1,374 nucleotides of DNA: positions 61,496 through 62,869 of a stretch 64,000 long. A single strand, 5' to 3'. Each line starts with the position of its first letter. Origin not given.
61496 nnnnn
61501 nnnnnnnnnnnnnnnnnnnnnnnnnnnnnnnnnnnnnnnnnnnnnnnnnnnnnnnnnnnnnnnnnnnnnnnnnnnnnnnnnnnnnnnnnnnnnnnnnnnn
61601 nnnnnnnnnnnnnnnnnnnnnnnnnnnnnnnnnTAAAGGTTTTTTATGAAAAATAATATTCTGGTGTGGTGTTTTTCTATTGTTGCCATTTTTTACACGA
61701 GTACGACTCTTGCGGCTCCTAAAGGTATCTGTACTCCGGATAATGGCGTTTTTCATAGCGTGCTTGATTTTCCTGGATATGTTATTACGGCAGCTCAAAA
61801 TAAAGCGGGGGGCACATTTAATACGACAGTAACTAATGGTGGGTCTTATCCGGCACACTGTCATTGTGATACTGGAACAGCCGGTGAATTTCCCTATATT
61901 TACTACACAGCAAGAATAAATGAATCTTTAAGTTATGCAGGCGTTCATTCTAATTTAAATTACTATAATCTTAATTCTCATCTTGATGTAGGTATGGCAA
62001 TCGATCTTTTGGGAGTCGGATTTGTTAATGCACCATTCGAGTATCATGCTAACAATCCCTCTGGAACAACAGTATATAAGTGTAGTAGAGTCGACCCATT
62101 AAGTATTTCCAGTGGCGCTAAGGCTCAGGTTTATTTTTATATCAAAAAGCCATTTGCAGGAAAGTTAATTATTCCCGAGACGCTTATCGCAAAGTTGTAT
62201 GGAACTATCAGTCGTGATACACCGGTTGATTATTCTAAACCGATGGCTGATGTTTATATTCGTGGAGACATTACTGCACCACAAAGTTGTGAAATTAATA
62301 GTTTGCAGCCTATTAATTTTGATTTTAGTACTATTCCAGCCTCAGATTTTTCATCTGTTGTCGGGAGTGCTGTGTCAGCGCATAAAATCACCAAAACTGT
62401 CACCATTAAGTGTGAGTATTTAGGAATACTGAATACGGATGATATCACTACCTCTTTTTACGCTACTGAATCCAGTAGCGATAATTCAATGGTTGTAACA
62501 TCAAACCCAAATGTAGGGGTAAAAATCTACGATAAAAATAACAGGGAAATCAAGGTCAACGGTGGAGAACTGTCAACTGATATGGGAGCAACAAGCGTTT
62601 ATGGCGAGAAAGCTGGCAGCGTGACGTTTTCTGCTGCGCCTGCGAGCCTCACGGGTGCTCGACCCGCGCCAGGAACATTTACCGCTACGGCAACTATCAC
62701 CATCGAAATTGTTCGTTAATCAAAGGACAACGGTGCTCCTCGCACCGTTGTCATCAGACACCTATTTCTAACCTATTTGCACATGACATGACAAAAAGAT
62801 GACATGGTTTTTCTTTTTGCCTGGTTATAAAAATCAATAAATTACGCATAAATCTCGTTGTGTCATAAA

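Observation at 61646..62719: Tip adhesin-like protein of unknown specificity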

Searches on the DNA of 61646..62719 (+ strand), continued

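Call 15: get_annotated_region(hit=H30, flank=7500)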
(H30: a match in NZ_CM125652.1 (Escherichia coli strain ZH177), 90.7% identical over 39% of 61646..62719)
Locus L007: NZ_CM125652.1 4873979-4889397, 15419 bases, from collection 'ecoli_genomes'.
description: Escherichia coli strain ZH177 chromosome, whole genome shotgun sequence
organism: Escherichia coli strain ZH177 (NCBI taxid 562)
replicon: chromosome; assembly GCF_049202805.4
host: pig; source: -; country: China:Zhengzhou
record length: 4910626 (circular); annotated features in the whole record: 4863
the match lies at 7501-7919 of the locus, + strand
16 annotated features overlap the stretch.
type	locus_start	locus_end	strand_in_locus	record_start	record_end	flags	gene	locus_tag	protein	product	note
CDS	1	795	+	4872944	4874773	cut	glmS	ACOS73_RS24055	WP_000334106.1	glutamine--fructose-6-phosphate transaminase (isomerizing)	-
CDS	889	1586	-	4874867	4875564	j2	-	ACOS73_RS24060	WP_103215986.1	IS1-like element IS1A family transposase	programmed frameshift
CDS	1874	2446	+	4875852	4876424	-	lpfA-O113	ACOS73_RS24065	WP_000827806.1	long polar fimbria major subunit LpfA-O113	-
CDS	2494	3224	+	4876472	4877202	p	lpfB-O113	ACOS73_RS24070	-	long polar fimbrial chaperone LpfB-O113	frameshifted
CDS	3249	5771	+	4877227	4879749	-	lpfC-O113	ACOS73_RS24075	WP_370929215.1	long polar fimbrial usher protein LpfC-O113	-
CDS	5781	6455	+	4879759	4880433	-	-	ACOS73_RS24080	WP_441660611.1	hypothetical protein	-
CDS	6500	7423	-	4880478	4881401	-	-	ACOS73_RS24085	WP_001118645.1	IS5 family transposase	-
CDS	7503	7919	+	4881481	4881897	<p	-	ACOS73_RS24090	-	fimbrial protein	incomplete; partial in the middle of a contig; missing N-terminus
CDS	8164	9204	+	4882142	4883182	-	pstS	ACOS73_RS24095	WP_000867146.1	phosphate ABC transporter substrate-binding protein PstS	-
CDS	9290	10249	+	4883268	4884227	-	pstC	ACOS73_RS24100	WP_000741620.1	phosphate ABC transporter permease PstC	-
CDS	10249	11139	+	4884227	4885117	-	pstA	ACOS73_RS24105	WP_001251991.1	phosphate ABC transporter permease PstA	-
CDS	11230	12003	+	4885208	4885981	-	pstB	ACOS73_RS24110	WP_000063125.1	phosphate ABC transporter ATP-binding protein PstB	-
CDS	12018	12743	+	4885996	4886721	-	phoU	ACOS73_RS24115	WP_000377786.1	phosphate signaling complex protein PhoU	-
CDS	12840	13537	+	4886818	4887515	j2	-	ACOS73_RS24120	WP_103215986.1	IS1-like element IS1A family transposase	programmed frameshift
CDS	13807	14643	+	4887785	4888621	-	bglG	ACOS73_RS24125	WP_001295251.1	transcriptional antiterminator BglG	-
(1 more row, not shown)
